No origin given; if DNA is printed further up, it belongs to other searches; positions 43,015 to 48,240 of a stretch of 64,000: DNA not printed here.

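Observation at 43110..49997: Rhs polymorphic-toxin island inserted, in inverted orientation, into the conserved kdsB-pyrG operon junction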

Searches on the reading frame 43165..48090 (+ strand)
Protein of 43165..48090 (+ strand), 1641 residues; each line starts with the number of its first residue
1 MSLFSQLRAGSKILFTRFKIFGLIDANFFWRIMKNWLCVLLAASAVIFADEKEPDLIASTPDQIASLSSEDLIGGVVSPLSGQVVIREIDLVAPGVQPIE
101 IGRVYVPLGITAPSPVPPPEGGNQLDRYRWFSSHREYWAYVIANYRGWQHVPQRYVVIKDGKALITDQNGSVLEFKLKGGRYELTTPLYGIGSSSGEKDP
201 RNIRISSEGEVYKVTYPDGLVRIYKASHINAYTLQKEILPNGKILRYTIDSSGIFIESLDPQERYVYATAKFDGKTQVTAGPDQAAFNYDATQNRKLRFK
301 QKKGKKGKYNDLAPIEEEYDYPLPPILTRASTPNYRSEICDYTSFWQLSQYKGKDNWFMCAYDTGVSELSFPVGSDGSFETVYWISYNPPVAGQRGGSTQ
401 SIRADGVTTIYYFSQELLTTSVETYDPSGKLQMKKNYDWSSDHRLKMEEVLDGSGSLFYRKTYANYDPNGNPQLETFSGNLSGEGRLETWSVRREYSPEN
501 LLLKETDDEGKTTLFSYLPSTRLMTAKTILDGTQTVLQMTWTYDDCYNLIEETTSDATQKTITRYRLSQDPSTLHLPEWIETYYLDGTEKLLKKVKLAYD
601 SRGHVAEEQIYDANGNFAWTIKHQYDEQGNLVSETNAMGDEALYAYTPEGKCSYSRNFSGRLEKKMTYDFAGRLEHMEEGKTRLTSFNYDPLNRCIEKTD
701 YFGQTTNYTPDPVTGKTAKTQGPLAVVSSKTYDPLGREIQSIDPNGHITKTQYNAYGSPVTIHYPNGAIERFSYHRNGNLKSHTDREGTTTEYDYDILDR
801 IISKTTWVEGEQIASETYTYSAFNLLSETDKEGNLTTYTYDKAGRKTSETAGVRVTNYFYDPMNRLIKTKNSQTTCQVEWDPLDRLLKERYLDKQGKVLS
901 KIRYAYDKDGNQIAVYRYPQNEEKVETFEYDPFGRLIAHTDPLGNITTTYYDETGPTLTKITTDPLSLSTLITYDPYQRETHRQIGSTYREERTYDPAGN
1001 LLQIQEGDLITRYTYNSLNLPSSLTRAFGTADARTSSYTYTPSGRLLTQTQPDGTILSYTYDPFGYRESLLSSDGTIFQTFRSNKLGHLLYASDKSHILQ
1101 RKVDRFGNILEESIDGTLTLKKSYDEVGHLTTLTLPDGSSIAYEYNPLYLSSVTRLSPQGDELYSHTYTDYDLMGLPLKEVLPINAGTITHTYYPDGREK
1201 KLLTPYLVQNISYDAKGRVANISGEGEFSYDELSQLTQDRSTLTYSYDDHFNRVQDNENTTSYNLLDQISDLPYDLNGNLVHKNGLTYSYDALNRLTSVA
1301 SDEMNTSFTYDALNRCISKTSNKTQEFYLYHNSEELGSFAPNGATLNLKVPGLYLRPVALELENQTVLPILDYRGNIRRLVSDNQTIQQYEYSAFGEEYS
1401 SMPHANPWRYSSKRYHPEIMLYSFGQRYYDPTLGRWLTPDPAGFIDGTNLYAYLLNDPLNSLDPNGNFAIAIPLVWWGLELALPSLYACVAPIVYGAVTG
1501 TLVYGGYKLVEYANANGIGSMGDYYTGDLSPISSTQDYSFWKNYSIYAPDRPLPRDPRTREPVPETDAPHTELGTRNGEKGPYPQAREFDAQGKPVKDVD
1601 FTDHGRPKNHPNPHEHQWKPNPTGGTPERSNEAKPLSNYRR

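Call 4: search_protein_families(library=pfam, proteins=[window:43165-48090:+], max_evalue=0.01)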
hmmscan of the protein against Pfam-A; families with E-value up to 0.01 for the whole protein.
window:43165-48090:+ (1641 aa): 3 families
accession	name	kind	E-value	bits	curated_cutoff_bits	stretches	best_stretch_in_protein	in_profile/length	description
PF05593.20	RHS_repeat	-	1.9e-68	226.1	22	10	774-806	1-33/38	RHS Repeat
PF07661.19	MORN_2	-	5.4e-05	23.4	29.6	0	422-438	5-21/22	MORN repeat variant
PF20148.4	DUF6531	-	0.0072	17.1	24.1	0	76-105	3-32/74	Domain of unknown function (DUF6531)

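Call 7: find_homologous_proteins(query=window:43261-48090:+, max_evalue=1e-10)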
Query window:43261-48090:+ (1609 aa): 183 proteins with E <= 1e-10 among 8000 candidates; the best 120 are listed.
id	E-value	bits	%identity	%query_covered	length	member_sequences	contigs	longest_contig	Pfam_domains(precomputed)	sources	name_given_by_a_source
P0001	0.0e+0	3746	100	100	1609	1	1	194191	PF05593.20,PF25023.2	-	-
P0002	0.0e+0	1318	43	99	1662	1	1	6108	PF05593.20,PF25023.2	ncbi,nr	ncbi:MAG: RHS repeat-associated core domain-containing protein [Verrucomicrobiota bacterium]|nr:RHS 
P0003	0.0e+0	1206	42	99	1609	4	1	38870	PF05593.20,PF25023.2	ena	-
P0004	0.0e+0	1159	41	100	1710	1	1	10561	PF05593.20,PF25023.2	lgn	-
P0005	0.0e+0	1119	40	100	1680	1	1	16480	PF05593.20,PF25023.2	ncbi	-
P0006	0.0e+0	1083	38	100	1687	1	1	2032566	PF05593.20,PF25023.2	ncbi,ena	-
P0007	0.0e+0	1075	38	100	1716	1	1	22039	PF05593.20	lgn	-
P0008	0.0e+0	1075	39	99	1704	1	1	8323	PF05593.20,PF25023.2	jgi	jgi:RHS repeat-associated protein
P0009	0.0e+0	1072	39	92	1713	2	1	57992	PF05593.20,PF25023.2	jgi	-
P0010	0.0e+0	1071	41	89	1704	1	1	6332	PF05593.20,PF25023.2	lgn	-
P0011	0.0e+0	1068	40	92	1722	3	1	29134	PF05593.20,PF25023.2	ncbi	-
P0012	0.0e+0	1066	38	100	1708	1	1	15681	PF05593.20,PF25023.2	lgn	-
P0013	0.0e+0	1066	39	100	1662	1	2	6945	PF05593.20,PF25023.2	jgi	-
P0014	0.0e+0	1062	40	92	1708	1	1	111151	PF05593.20,PF25023.2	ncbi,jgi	jgi:RHS repeat-associated protein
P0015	0.0e+0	1060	39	92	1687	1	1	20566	PF05593.20,PF25023.2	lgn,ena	-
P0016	0.0e+0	1057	39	97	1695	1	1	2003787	PF05593.20,PF25023.2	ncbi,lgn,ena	-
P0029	1.8e-287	975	38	91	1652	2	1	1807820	PF05593.20,PF25023.2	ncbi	-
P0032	2.2e-284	965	38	90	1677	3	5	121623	PF05593.20,PF25023.2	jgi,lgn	-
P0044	3.8e-257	875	36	92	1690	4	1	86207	PF05593.20,PF25023.2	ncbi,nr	ncbi:MAG: hypothetical protein CK425_08490 [Parachlamydia sp.]|nr:MAG: hypothetical protein CK425_08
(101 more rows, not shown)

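Call 9: find_encoding_contigs(protein=P0001, flank=10000, max_places=4)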
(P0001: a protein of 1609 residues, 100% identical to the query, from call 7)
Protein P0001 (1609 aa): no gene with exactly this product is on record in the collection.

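Call 21: find_encoding_contigs(protein=P0006, flank=10000, max_places=2)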
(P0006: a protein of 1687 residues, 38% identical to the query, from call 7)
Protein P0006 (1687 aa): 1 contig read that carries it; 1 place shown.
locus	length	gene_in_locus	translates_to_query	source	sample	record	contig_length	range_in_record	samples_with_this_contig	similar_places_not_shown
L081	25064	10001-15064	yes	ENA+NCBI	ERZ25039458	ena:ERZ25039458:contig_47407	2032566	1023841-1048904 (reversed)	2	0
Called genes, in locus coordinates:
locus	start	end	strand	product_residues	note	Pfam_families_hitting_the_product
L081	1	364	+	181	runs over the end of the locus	PF00560:LRR_1 (faint), PF12799:LRR_4 (faint), PF13855:LRR_8 (weak), PF23211:LRR_LRWD1 (weak), PF13855:LRR_8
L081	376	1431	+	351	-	PF23598:LRR_14 (weak), PF12799:LRR_4 (faint), PF13855:LRR_8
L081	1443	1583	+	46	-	-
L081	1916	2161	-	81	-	-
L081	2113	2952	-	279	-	PF05150:Legionella_OMP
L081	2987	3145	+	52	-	PF02899:Phage_int_SAM_1 (weak)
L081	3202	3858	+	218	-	PF00589:Phage_integrase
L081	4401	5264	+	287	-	PF02493:MORN (weak)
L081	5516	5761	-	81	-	-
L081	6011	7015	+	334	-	-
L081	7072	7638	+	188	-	-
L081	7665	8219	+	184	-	-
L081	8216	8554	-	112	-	-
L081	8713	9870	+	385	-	-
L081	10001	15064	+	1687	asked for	PF25023:TEN_YD-shell (weak), PF05593:RHS_repeat, PF25023:TEN_YD-shell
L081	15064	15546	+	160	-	-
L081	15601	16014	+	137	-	-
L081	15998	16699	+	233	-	-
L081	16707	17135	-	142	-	-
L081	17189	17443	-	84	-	-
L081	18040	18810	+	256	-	-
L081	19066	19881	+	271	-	PF01209:Ubie_methyltran, PF02353:CMAS (weak), PF01135:PCMT (weak), PF13489:Methyltransf_23, PF13847:Methyltransf_31, PF08241:Methyltransf_11, PF08242:Methyltransf_12, PF13649:Methyltransf_25, +1 more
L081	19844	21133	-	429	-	PF00083:Sugar_tr, PF07690:MFS_1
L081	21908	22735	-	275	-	PF13505:OMP_b-brl (weak)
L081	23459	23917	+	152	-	-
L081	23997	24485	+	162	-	-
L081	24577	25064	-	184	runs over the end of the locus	-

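Call 22: find_encoding_contigs(protein=P0003, flank=10000, max_places=2)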
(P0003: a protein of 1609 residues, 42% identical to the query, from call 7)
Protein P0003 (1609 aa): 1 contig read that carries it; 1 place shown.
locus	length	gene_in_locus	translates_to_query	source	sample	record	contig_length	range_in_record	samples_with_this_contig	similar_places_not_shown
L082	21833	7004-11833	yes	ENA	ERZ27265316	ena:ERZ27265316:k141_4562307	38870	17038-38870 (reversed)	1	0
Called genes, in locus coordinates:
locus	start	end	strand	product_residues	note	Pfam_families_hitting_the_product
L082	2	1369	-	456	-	?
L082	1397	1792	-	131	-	PF12844:HTH_19 (weak), PF13413:HTH_25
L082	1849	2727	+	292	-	PF11858:DUF3378, PF01351:RNase_HII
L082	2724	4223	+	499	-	PF02463:SMC_N, PF13175:AAA_15 (weak), PF13476:AAA_23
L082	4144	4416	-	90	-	-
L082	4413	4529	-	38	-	-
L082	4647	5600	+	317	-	-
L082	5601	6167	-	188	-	PF05974:DUF892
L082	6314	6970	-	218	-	-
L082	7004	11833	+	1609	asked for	PF05593:RHS_repeat, PF25023:TEN_YD-shell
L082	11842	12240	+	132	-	-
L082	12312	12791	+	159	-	-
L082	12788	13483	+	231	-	PF01209:Ubie_methyltran, PF13489:Methyltransf_23, PF07021:MetW, PF13847:Methyltransf_31, PF08241:Methyltransf_11, PF08242:Methyltransf_12, PF13649:Methyltransf_25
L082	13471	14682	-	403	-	PF00083:Sugar_tr, PF07690:MFS_1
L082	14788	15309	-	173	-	-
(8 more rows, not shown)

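Call 23: find_encoding_contigs(protein=P0016, flank=10000, max_places=2)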
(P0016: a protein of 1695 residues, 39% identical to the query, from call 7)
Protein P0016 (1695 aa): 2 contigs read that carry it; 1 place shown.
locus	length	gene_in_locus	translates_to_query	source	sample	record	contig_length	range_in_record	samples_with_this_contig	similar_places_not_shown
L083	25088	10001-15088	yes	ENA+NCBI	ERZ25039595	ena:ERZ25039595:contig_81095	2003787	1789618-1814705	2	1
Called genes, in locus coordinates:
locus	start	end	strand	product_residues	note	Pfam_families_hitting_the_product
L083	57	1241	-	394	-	-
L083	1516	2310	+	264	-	PF02582:DUF155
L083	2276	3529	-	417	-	-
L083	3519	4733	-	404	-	-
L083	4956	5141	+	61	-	-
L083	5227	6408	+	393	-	-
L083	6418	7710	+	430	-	-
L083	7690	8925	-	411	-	-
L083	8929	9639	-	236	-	PF00106:adh_short, PF01370:Epimerase (faint), PF08659:KR (weak), PF23441:SDR, PF13561:adh_short_C2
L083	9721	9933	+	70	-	PF01809:YidD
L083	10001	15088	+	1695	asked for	PF05593:RHS_repeat, PF25023:TEN_YD-shell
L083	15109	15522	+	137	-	-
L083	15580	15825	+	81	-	-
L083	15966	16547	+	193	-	-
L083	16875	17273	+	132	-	-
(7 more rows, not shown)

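Call 24: find_encoding_contigs(protein=P0029, flank=10000, max_places=2)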
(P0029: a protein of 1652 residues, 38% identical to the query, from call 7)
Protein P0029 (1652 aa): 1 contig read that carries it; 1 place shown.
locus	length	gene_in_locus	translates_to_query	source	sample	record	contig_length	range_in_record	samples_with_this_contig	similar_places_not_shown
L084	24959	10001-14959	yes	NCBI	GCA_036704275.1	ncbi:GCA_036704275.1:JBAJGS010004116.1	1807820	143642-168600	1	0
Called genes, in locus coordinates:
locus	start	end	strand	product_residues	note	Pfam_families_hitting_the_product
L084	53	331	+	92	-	-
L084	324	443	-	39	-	-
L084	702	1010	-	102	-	-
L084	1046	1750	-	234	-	-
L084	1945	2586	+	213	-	-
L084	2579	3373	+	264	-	PF10962:DUF2764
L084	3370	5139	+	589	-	PF02874:ATP-synt_ab_N, PF16886:ATP-synt_ab_Xtn, PF00006:ATP-synt_ab, PF22919:ATP-synt_VA_C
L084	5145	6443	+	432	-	PF02874:ATP-synt_ab_N, PF00006:ATP-synt_ab, PF22919:ATP-synt_VA_C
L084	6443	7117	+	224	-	PF01813:ATP-synt_D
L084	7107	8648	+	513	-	PF01496:V_ATPase_I (weak)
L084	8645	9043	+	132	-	PF01496:V_ATPase_I (weak)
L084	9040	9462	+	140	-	PF00137:ATP-synt_C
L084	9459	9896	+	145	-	-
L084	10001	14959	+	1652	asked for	PF05593:RHS_repeat, PF25023:TEN_YD-shell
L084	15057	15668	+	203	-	-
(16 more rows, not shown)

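Call 39: search_solved_structures(query=window:43261-48090:+, max_evalue=0.001)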
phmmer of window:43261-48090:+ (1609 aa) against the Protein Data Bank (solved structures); distinct sequences matched with E-value up to 0.001: 25.
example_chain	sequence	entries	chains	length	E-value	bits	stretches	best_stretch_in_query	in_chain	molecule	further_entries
8h8a_A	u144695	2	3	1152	4.5e-35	123.7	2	962-1434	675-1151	Putative Rhs-family protein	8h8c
8h8b_A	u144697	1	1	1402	6.7e-34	119.8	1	584-1434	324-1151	Putative Rhs-family protein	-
8qja_A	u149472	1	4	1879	8.1e-32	112.9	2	577-862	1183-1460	Putative type VI secretion system YD repeat-containing Rhs element Vgr protein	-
7q97_A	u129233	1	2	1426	1.8e-28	101.8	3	667-1049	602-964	Rhs family protein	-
8cp6_B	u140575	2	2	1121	4.3e-23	83.9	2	586-816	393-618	Toxin protein Tse5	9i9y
8qjb_A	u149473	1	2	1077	1.3e-22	82.4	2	690-931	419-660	T6SS-associated Rhs core domain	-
8qjd_A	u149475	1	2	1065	1.3e-22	82.3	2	636-931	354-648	Salmonella bongori Rhs core domain (residues 360-1420)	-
8qjc_A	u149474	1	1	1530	3e-22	81.2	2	690-931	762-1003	T6SS-associated Rhs core and toxin domain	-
9pt5_A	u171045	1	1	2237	4.1e-20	74.1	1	1242-1438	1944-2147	Teneurin-like protein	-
8uy4_A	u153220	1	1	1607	1.9e-19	71.9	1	590-771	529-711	Tse15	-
9ifo_A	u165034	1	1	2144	2.3e-19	71.6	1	1242-1434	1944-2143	Teneurin-Like Protein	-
8uxt_A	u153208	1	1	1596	5.1e-18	67.1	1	590-771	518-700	Tse15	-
6sup_A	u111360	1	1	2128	5.5e-13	50.4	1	1349-1434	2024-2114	TcdB2,TccC3,Cell division control protein 42 homolog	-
6suf_F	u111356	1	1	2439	7.9e-13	49.9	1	1349-1436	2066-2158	TcdB2,TccC3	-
6h6e_F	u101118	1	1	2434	8.8e-13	49.8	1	1349-1436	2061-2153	TcdB2,TccC3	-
4o9x_A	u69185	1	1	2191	2.1e-12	48.5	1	1349-1434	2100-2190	TcdB2, TccC3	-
6h6g_A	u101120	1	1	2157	2.1e-12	48.5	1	1349-1434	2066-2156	TcdB2,TccC3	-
6suq_A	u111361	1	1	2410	4.4e-12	47.5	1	1349-1434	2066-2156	TcdB2,TccC3,Genome polyprotein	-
6sue_F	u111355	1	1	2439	8.7e-12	46.5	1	1349-1436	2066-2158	TcdB2,TccC3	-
6h6f_F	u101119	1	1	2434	9.6e-12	46.3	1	1349-1436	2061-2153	TcdB2,TccC3,TccC3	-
6l7i_G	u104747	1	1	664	2.8e-11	44.8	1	1351-1434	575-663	TccC2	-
4igl_B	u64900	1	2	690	9e-11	43.1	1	1376-1434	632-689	YenC2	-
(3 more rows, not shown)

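Call 46: search_protein_families(library=ncbifam, proteins=[window:43261-48090:+], max_evalue=0.01)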
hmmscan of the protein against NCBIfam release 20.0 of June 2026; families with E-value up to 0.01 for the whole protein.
window:43261-48090:+ (1609 aa): 3 families
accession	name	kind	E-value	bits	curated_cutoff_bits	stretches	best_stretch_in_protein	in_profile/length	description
TIGR01643.1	YD_repeat_2x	repeat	3.5e-50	166.6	15.8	6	700-740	1-41/42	YD repeat-containing protein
NF041261.1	RHS_core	equivalog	5.8e-40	137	2000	4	697-879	580-757/1261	RHS element core protein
TIGR03696.1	Rhs_assc_core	domain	7e-21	74.5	32.5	1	1360-1434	1-75/76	RHS repeat-associated core domain-containing protein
